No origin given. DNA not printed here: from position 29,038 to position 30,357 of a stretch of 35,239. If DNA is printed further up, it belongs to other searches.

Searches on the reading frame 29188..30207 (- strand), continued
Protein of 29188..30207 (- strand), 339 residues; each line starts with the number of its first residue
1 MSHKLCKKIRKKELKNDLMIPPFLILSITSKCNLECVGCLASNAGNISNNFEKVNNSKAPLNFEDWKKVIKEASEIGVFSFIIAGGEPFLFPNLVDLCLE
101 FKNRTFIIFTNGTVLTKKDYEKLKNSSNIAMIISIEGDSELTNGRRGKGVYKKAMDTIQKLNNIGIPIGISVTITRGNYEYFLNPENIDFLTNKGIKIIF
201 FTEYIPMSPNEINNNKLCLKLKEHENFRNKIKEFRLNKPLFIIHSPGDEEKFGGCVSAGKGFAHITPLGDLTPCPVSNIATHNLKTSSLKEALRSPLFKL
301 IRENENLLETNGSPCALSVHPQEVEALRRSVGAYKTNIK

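Call 35: search_protein_families(library=pfam, proteins=[L038:5119-5625:-, L011:7222-7818:-, L025:1824-2375:-, L017:2960-3439:+, L011:9381-10232:+, L036:3350-4222:+, L058:3686-4564:-, L056:2769-3221:+, L075:1496-2341:+, L013:9377-10267:+], max_evalue=0.001)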
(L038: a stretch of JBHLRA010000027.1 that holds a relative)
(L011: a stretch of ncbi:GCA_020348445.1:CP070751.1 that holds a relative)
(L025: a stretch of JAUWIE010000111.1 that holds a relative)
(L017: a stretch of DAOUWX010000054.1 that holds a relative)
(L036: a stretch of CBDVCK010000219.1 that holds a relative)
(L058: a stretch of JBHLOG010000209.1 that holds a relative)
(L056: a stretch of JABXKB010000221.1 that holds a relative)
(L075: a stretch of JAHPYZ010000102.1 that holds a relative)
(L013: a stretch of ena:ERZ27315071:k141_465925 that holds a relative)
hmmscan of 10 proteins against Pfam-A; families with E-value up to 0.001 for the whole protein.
L038:5119-5625:- (168 aa): 2 families
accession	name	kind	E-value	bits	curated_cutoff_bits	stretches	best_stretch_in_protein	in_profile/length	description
PF04191.18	PEMT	-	3.5e-07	31.1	25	1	51-145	7-103/105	Phospholipid methyltransferase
PF04140.19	ICMT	-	1.1e-06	29.3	24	1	54-140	5-93/95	Isoprenylcysteine carboxyl methyltransferase (ICMT) family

L011:7222-7818:- (198 aa): 1 family
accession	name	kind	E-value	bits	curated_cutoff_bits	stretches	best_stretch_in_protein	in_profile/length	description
PF04191.18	PEMT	-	3.3e-12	47.2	25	1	70-170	3-104/105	Phospholipid methyltransferase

L025:1824-2375:- (183 aa): 5 families
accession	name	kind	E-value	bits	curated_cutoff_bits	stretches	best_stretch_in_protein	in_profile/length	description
PF04191.18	PEMT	-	1.2e-09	39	25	1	92-160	33-100/105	Phospholipid methyltransferase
PF04140.19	ICMT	-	2e-06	28.5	24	1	98-159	30-94/95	Isoprenylcysteine carboxyl methyltransferase (ICMT) family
PF06966.17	DUF1295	-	7.9e-06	26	20.4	1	45-147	97-201/235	Protein of unknown function (DUF1295)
PF02544.21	Steroid_dh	-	8.3e-05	23.1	22.6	1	48-179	19-148/150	3-oxo-5-alpha-steroid 4-dehydrogenase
PF10269.14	Tmemb_185A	-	0.00033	20.9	23.1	1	42-146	56-166/252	Transmembrane Fragile-X-F protein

L017:2960-3439:+ (159 aa): 3 families
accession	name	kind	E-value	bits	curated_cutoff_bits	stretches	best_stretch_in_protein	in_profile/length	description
PF04191.18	PEMT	-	2.8e-07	31.4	25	1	39-116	4-91/105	Phospholipid methyltransferase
PF06966.17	DUF1295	-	1.1e-05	25.5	20.4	1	62-134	150-232/235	Protein of unknown function (DUF1295)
PF04140.19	ICMT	-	0.00014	22.6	24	1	56-102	27-71/95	Isoprenylcysteine carboxyl methyltransferase (ICMT) family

L011:9381-10232:+ (283 aa): 15 families
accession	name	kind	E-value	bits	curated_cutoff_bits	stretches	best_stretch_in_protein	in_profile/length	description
PF13847.12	Methyltransf_31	-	1.6e-43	148.3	27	1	83-229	2-145/145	Methyltransferase domain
PF08241.18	Methyltransf_11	-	1.6e-22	80.4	21.2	1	89-188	1-95/95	Methyltransferase domain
PF13649.12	Methyltransf_25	-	1.7e-22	80.4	27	1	89-184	2-97/97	Methyltransferase domain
PF01209.24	Ubie_methyltran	-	8.9e-21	74.7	20.1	1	82-190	45-153/233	ubiE/COQ5 methyltransferase family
PF08242.18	Methyltransf_12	-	8.2e-13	49.4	30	1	89-186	1-98/98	Methyltransferase domain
PF13489.12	Methyltransf_23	-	2.2e-12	47.5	27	1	79-234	17-163/164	Methyltransferase domain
PF01135.25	PCMT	-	2.4e-09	37.7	20.3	1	81-144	70-133/210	Protein-L-isoaspartate(D-aspartate) O-methyltransferase (PCMT)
PF06325.19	PrmA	-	4.4e-09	36.7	22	1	81-206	158-274/296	Ribosomal protein L11 methyltransferase (PrmA)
PF01170.24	UPF0020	-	4.1e-06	27.1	22.3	1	108-160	75-128/197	RMKL-like, methyltransferase domain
PF05175.20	MTS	-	1.5e-05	25.1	23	1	83-188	28-138/170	Methyltransferase small domain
PF13679.12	Methyltransf_32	-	5.6e-05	23.6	27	1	84-157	25-105/143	Methyltransferase domain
PF01728.25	FtsJ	-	0.00012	22.5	24.1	1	82-171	19-109/181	FtsJ-like methyltransferase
PF02353.26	CMAS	-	0.00024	21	27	1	81-196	59-172/273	Mycolic acid cyclopropane synthetase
PF05148.21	Methyltransf_8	-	0.00026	21.4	27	1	143-191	112-159/219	Hypothetical methyltransferase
PF02754.22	CCG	-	0.00076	20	20.6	0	34-51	35-52/85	Cysteine-rich domain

L036:3350-4222:+ (290 aa): 16 families
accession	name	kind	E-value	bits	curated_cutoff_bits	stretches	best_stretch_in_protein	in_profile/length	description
PF13847.12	Methyltransf_31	-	3.8e-44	150.3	27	1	86-232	2-145/145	Methyltransferase domain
PF08241.18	Methyltransf_11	-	5.8e-25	88.2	21.2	1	92-191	1-95/95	Methyltransferase domain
PF13649.12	Methyltransf_25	-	1.6e-24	86.8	27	1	92-187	2-97/97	Methyltransferase domain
PF01209.24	Ubie_methyltran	-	1.6e-22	80.5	20.1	1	84-192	44-152/233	ubiE/COQ5 methyltransferase family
PF08242.18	Methyltransf_12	-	3.9e-14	53.6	30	1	92-188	1-97/98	Methyltransferase domain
PF13489.12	Methyltransf_23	-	5e-12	46.3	27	1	82-195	17-120/164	Methyltransferase domain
PF01135.25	PCMT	-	1.8e-11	44.6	20.3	1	82-146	68-132/210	Protein-L-isoaspartate(D-aspartate) O-methyltransferase (PCMT)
PF06325.19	PrmA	-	1.6e-08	34.8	22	1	85-196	159-263/296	Ribosomal protein L11 methyltransferase (PrmA)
PF02353.26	CMAS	-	1.7e-06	28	27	1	83-199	58-172/273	Mycolic acid cyclopropane synthetase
PF05175.20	MTS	-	2.2e-06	27.8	23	1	86-191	28-138/170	Methyltransferase small domain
PF05148.21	Methyltransf_8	-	8.7e-06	26.2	27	1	145-194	111-159/219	Hypothetical methyltransferase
PF20922.3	Anamorsin_N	-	1.5e-05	25.2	27.1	1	123-209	19-105/163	Anamorsin, N-terminal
PF01170.24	UPF0020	-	7.1e-05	23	22.3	1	111-163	75-128/197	RMKL-like, methyltransferase domain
PF01728.25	FtsJ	-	0.00023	21.6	24.1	1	85-172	19-107/181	FtsJ-like methyltransferase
PF00891.24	Methyltransf_2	-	0.00027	20.8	22.3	1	90-233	65-209/210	O-methyltransferase domain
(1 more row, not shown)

L058:3686-4564:- (292 aa): 1 family
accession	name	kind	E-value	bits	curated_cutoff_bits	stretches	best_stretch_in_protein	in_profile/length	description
PF08902.16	DUF1848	-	4.3e-69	233.7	30.5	1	12-287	1-262/262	Domain of unknown function (DUF1848)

L056:2769-3221:+ (150 aa): 2 families
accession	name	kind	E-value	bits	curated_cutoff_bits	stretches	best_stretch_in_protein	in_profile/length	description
PF07366.18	SnoaL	-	5.8e-15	55.7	28.4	1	14-123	7-116/126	SnoaL-like polyketide cyclase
PF12680.13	SnoaL_2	-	4.1e-07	31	27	1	36-117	32-99/102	SnoaL-like domain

L075:1496-2341:+ (281 aa): 0 families

L013:9377-10267:+ (296 aa): 1 family
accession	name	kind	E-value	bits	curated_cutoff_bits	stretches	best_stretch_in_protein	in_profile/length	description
PF04055.27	Radical_SAM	-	4.8e-14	53.3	29.5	1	31-209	1-165/166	Radical SAM superfamily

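Call 36: search_protein_families(library=ncbifam, proteins=[L011:9381-10232:+, L036:3350-4222:+, L009:13242-14093:+, L011:7222-7818:-, L038:5119-5625:-, L013:9377-10267:+, L025:2583-3173:+], max_evalue=0.00001)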
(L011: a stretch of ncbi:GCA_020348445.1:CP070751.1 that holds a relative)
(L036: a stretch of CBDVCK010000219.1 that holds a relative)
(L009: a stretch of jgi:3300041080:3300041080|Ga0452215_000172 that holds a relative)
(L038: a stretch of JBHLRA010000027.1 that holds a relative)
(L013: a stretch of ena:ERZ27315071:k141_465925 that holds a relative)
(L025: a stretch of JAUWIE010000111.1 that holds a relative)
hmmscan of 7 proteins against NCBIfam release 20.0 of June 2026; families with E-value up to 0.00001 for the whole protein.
L011:9381-10232:+ (283 aa): 40 families (the best 25 are shown)
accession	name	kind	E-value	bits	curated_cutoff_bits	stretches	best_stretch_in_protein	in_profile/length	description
NF008823.0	PRK11873.1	subfamily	7e-108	360.2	263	1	2-282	3-268/272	arsenite methyltransferase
NF041537.1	ArsM_AhpD_UU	exception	3.5e-56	190.5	510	1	44-239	35-231/345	arsenite methyltransferase/AhpD domain selenoprotein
NF041536.1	ArsM_DUF2284_UU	exception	2.1e-54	184.6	575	1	44-239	35-231/459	arsenite methyltransferase/DUF2284 domain selenoprotein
NF047649.1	MTase_UXPK_star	exception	3.7e-53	180.4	460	1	35-234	27-227/283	methyltransferase/UXPK-star double selenoprotein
NF040538.1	methyl_ArsM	equivalog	2.8e-41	141.9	500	2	149-238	167-260/356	arsinothricin biosynthesis methyltransferase ArsM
NF038099.1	AsSugarArsM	exception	1.3e-29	103.4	400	1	68-236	42-219/321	arsenosugar biosynthesis arsenite methyltransferase ArsM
NF040539.1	AST_met_ArsM_2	exception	2.6e-26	93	240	1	88-239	60-214/262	putative arsinothricin biosynthesis methyltransferase ArsM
NF045667.1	MTase_DVU1556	equivalog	5.9e-23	81.4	155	1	77-235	15-165/213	DVU_1556 family methyltransferase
NF001244.0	PRK00216.1-5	equivalog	8e-17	61.3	216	1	80-195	44-160/236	bifunctional demethylmenaquinone methyltransferase/2-methoxy-6-polyprenyl-1,4-benzoquinol methylase UbiE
TIGR02752.1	MenG_heptapren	equivalog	8.4e-17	61.5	419.85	1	82-188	43-149/231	demethylmenaquinone methyltransferase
NF001243.0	PRK00216.1-4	equivalog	1.2e-16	60.8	235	1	82-188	45-151/237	demethylmenaquinone methyltransferase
NF052510.1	methyltran_MpqE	exception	4.5e-16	58.9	335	1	78-187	40-150/234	methyl-plastoquinone biosynthesis methyltransferase MpqE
TIGR01934.1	MenG_MenH_UbiE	subfamily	7.3e-16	58.1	158.35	1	82-195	37-148/223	ubiquinone/menaquinone biosynthesis methyltransferase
NF001240.0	PRK00216.1-1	equivalog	9e-16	57.7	378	1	78-190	57-170/251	bifunctional demethylmenaquinone methyltransferase/2-methoxy-6-polyprenyl-1,4-benzoquinol methylase UbiE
NF043040.1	corrin_prot_MT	hypoth_equivalog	3.1e-15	56.2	180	1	78-205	35-164/216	corrinoid protein-associated methyltransferase CpaM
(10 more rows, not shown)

L036:3350-4222:+ (290 aa): 41 families (the best 25 are shown)
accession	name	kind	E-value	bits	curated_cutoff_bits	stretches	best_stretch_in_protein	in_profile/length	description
NF008823.0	PRK11873.1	subfamily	5.5e-109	363.9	263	1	4-287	2-270/272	arsenite methyltransferase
NF041537.1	ArsM_AhpD_UU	exception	7.5e-56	189.4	510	1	53-243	41-232/345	arsenite methyltransferase/AhpD domain selenoprotein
NF041536.1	ArsM_DUF2284_UU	exception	1.3e-53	182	575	1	54-243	42-232/459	arsenite methyltransferase/DUF2284 domain selenoprotein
NF047649.1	MTase_UXPK_star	exception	2.5e-53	180.9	460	1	41-238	31-228/283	methyltransferase/UXPK-star double selenoprotein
NF040538.1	methyl_ArsM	equivalog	3.7e-42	144.7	500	2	152-240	167-257/356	arsinothricin biosynthesis methyltransferase ArsM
NF038099.1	AsSugarArsM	exception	3e-31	108.8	400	1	71-240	42-220/321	arsenosugar biosynthesis arsenite methyltransferase ArsM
NF040539.1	AST_met_ArsM_2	exception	3.3e-26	92.7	240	1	90-244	59-216/262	putative arsinothricin biosynthesis methyltransferase ArsM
NF045667.1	MTase_DVU1556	equivalog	3.1e-25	88.9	155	1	80-235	15-162/213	DVU_1556 family methyltransferase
NF001244.0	PRK00216.1-5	equivalog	7.8e-20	71.2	216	1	83-195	44-157/236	bifunctional demethylmenaquinone methyltransferase/2-methoxy-6-polyprenyl-1,4-benzoquinol methylase UbiE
TIGR02752.1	MenG_heptapren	equivalog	6.1e-19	68.5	419.85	1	84-191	42-149/231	demethylmenaquinone methyltransferase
NF001243.0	PRK00216.1-4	equivalog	6.3e-19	68.2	235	1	84-191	44-151/237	demethylmenaquinone methyltransferase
NF052510.1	methyltran_MpqE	exception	5.6e-18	65.2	335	1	80-190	39-150/234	methyl-plastoquinone biosynthesis methyltransferase MpqE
TIGR01934.1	MenG_MenH_UbiE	subfamily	5.6e-18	65.1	158.35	1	83-196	35-146/223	ubiquinone/menaquinone biosynthesis methyltransferase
TIGR02072.1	BioC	equivalog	1e-17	64.8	184.95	1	90-200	37-143/244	malonyl-ACP O-methyltransferase BioC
NF001240.0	PRK00216.1-1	equivalog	1.4e-17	63.6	378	1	80-194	56-171/251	bifunctional demethylmenaquinone methyltransferase/2-methoxy-6-polyprenyl-1,4-benzoquinol methylase UbiE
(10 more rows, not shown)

L009:13242-14093:+ (283 aa): 38 families (the best 25 are shown)
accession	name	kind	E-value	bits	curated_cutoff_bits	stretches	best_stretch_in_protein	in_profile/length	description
NF008823.0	PRK11873.1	subfamily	3.7e-107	357.9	263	1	2-281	3-268/272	arsenite methyltransferase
NF041537.1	ArsM_AhpD_UU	exception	4e-55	187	510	1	44-238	36-231/345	arsenite methyltransferase/AhpD domain selenoprotein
NF041536.1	ArsM_DUF2284_UU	exception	6.9e-54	182.9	575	1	48-238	40-231/459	arsenite methyltransferase/DUF2284 domain selenoprotein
NF047649.1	MTase_UXPK_star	exception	1.8e-52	178.1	460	1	38-232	31-226/283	methyltransferase/UXPK-star double selenoprotein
NF040538.1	methyl_ArsM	equivalog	1.2e-41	143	500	2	148-234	167-255/356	arsinothricin biosynthesis methyltransferase ArsM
NF038099.1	AsSugarArsM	exception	5.8e-30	104.6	400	1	67-235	42-219/321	arsenosugar biosynthesis arsenite methyltransferase ArsM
NF040539.1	AST_met_ArsM_2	exception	3.2e-24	86.2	240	1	86-235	59-211/262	putative arsinothricin biosynthesis methyltransferase ArsM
NF045667.1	MTase_DVU1556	equivalog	2.7e-23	82.5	155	1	76-231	15-162/213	DVU_1556 family methyltransferase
NF001244.0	PRK00216.1-5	equivalog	1.4e-19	70.3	216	1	79-202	44-166/236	bifunctional demethylmenaquinone methyltransferase/2-methoxy-6-polyprenyl-1,4-benzoquinol methylase UbiE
NF052510.1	methyltran_MpqE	exception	6.9e-18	64.9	335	1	76-186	39-150/234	methyl-plastoquinone biosynthesis methyltransferase MpqE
TIGR01934.1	MenG_MenH_UbiE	subfamily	8.5e-18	64.5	158.35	1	79-195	35-149/223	ubiquinone/menaquinone biosynthesis methyltransferase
TIGR02752.1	MenG_heptapren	equivalog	9.3e-18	64.6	419.85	1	80-187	42-149/231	demethylmenaquinone methyltransferase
NF001243.0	PRK00216.1-4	equivalog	2.1e-17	63.2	235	1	80-187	44-151/237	demethylmenaquinone methyltransferase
NF001240.0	PRK00216.1-1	equivalog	2.8e-17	62.6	378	1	76-189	56-170/251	bifunctional demethylmenaquinone methyltransferase/2-methoxy-6-polyprenyl-1,4-benzoquinol methylase UbiE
TIGR02072.1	BioC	equivalog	7.9e-17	61.9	184.95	1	86-193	37-138/244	malonyl-ACP O-methyltransferase BioC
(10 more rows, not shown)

L011:7222-7818:- (198 aa): 3 families
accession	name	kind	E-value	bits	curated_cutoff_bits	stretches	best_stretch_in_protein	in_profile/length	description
NF040696.1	isopcys_mtase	equivalog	1.5e-07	31.4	160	1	75-185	73-189/190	protein-S-isoprenylcysteine O-methyltransferase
NF045656.1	MeththiolMtaseMddA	equivalog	2e-07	30.6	270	1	68-184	124-238/238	methanethiol S-methyltransferase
TIGR04571.1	LmtA_Leptospira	exception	7.3e-07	29.2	325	1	111-187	91-167/252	lipid A Kdo2 1-phosphate O-methyltransferase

L038:5119-5625:- (168 aa): 3 families
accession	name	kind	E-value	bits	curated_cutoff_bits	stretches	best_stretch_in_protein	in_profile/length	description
NF040696.1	isopcys_mtase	equivalog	7.4e-12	45.5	160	1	45-161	67-189/190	protein-S-isoprenylcysteine O-methyltransferase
NF045656.1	MeththiolMtaseMddA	equivalog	2e-08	33.8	270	1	78-160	159-238/238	methanethiol S-methyltransferase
TIGR04571.1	LmtA_Leptospira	exception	1.8e-06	27.9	325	1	89-166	93-170/252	lipid A Kdo2 1-phosphate O-methyltransferase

L013:9377-10267:+ (296 aa): 4 families
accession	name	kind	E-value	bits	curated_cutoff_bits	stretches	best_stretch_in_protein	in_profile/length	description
NF038135.1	rSAM_Rv2578c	equivalog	6.7e-71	238.9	430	1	11-281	43-316/317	Rv2578c family radical SAM protein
NF033668.1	rSAM_PA0069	hypoth_equivalog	2.4e-66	224.1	360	1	3-249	33-277/348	PA0069 family radical SAM protein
NF038136.1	rSAM_Rv_intein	exception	4.1e-59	200.9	700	2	44-278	335-570/574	intein-containing Rv2578c family radical SAM protein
TIGR04470.1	rSAM_mob_pairB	equivalog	5.6e-38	130.9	410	1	29-290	20-263/285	radical SAM mobile pair protein B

L025:2583-3173:+ (196 aa): 55 families (the best 25 are shown)
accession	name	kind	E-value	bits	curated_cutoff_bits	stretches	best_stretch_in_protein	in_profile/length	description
NF045667.1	MTase_DVU1556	equivalog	1.4e-24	86.7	155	1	26-180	12-167/213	DVU_1556 family methyltransferase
TIGR02072.1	BioC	equivalog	5.3e-20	72.2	184.95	1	30-180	28-178/244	malonyl-ACP O-methyltransferase BioC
NF008686.0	PRK11705.1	equivalog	2.5e-19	69.6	400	1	24-158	155-286/383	cyclopropane fatty acyl phospholipid synthase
TIGR01934.1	MenG_MenH_UbiE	subfamily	3.5e-19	69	158.35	1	27-172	30-175/223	ubiquinone/menaquinone biosynthesis methyltransferase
NF041536.1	ArsM_DUF2284_UU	exception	4.3e-19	68.2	575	1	35-142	75-186/459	arsenite methyltransferase/DUF2284 domain selenoprotein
NF041537.1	ArsM_AhpD_UU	exception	1.4e-18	66.8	510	1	35-144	75-188/345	arsenite methyltransferase/AhpD domain selenoprotein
NF045825.1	FAmtase_mtf2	equivalog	3.3e-17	62.6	400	1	26-141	49-163/248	fatty-acid O-methyltransferase Mtf2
NF047649.1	MTase_UXPK_star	exception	7.7e-17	61.2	460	1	35-139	76-184/283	methyltransferase/UXPK-star double selenoprotein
NF045823.1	PthPhpthDimycoMt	equivalog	1.2e-16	60.7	300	1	23-141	54-171/256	phthiotriol/phenolphthiotriol dimycocerosates methyltransferase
NF040539.1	AST_met_ArsM_2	exception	2.5e-16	60.3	240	1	18-139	38-166/262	putative arsinothricin biosynthesis methyltransferase ArsM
NF001244.0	PRK00216.1-5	equivalog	5.8e-16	58.5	216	1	27-156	39-171/236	bifunctional demethylmenaquinone methyltransferase/2-methoxy-6-polyprenyl-1,4-benzoquinol methylase UbiE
NF008823.0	PRK11873.1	subfamily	1.2e-14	54.4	263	1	30-140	71-185/272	arsenite methyltransferase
NF041675.1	sarc_dimgly_tmase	equivalog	4.5e-14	53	550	1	30-138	60-171/278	sarcosine/dimethylglycine N-methyltransferase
NF043040.1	corrin_prot_MT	hypoth_equivalog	3.1e-13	49.7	180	1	35-143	40-154/216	corrinoid protein-associated methyltransferase CpaM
NF052510.1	methyltran_MpqE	exception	3.8e-13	49.4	335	1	26-168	36-181/234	methyl-plastoquinone biosynthesis methyltransferase MpqE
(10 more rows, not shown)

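Call 48: predict_structure(alignment_id=A3)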
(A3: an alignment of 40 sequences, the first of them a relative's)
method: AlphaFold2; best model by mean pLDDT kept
length: 396 residues; sequences in the alignment: 40
mean_pLDDT: 81.9   pTM: 0.84
mean pLDDT of the five models: 81.9, 80.6, 80.4, 77.3, 77.2
residues with pLDDT >= 90: 182; 70-90: 135; 50-70: 46; < 50: 33
segments of 3 or more residues with pLDDT < 50: 1-15, 105-108, 307-316
pLDDT, mean of each block of 10 residues (from residue 1): 34 50 65 80 84 90 92 90 82 76 52 92 96 90 94 96 93 94 94 90 96 95 92 96 94 82 57 86 89 88 50 55 91 86 94 86 69 74 88 75
secondary structure, 60 per line:
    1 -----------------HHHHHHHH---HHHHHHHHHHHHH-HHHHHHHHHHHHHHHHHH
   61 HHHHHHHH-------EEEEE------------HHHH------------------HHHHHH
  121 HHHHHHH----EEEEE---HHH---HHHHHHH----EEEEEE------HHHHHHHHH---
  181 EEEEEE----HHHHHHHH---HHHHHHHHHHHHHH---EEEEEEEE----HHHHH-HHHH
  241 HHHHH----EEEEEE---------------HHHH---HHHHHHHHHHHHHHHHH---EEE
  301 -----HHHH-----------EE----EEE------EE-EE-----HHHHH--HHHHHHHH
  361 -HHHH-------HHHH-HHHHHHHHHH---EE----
elements in order: H18-25 H29-41 H43-68 E76-80 H93-96 H115-127 E132-136 H146-152 E157-162 H169-177 E181-186 H191-198 H202-215 E219-226 H231-235 H237-245 E250-255 H271-274 H278-294 E298-300 H306-309 E327-329 H346-350 H353-360 H362-365 H373-376 H378-387

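Call 51: fold_search(model_id=the predicted structure, library=pdb)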
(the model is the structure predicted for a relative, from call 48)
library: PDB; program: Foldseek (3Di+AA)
matches with E <= 10: 1777; with E <= 0.001: 115
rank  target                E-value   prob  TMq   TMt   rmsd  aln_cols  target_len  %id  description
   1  5v1t_A                2.2e-16  1.00  0.59  0.54   5.7       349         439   19  Crystal structure of Streptococcus suis SuiB bound to precursor peptide SuiA (released 2017-08-30)
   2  5v1q_B                2.9e-16  1.00  0.58  0.53   5.8       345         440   19  Crystal structure of Streptococcus suis SuiB (released 2017-08-30)
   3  5v1q_A                5.6e-16  1.00  0.57  0.53   5.4       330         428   19  Crystal structure of Streptococcus suis SuiB (released 2017-08-30)
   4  6efn                  8.9e-16  1.00  0.57  0.59   6.3       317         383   22  Structure of a RiPP maturase, SkfB (released 2018-10-24)
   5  5v1s_A                1.4e-15  1.00  0.58  0.54   4.8       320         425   20  Crystal structure of Streptococcus suis SuiB bound to S-adenosylmethionine (released 2017-08-30)
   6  5v1s_B                8.0e-15  1.00  0.58  0.54   5.6       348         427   19  Crystal structure of Streptococcus suis SuiB bound to S-adenosylmethionine (released 2017-08-30)
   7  4k36_A                4.5e-13  1.00  0.55  0.56   9.4       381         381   15  His6 tagged anSMEcpe with bound AdoMet (released 2013-05-08)
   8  4k37_A                8.1e-13  1.00  0.55  0.59  10.2       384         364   15  Native anSMEcpe with bound AdoMet (released 2013-05-08)
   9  4k39_A                8.6e-13  1.00  0.53  0.58  10.2       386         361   16  Native anSMEcpe with bound AdoMet and Cp18Cys peptide (released 2013-05-08)
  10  4k38_A                2.0e-12  1.00  0.55  0.59  10.1       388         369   15  Native anSMEcpe with bound AdoMet and Kp18Cys peptide (released 2013-05-08)
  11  4k36_B                2.0e-12  1.00  0.53  0.57   8.2       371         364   17  His6 tagged anSMEcpe with bound AdoMet (released 2013-05-08)
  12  4k37_B                2.5e-12  1.00  0.54  0.57   7.4       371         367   17  Native anSMEcpe with bound AdoMet (released 2013-05-08)
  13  5why_A                3.1e-12  1.00  0.52  0.49   8.3       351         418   20  Structural Insights into Thioether Bond Formation in the Biosynthesis of Sactipeptides (released 2017-07-26)
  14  7vob                  3.5e-12  1.00  0.53  0.62   9.2       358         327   15  The crystal structure of a Radical SAM Enzyme BlsE involved in the Biosynthesis of Blasticidin S (released 2022-05-04)
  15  4k38_B                4.0e-12  1.00  0.54  0.58   9.3       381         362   15  Native anSMEcpe with bound AdoMet and Kp18Cys peptide (released 2013-05-08)
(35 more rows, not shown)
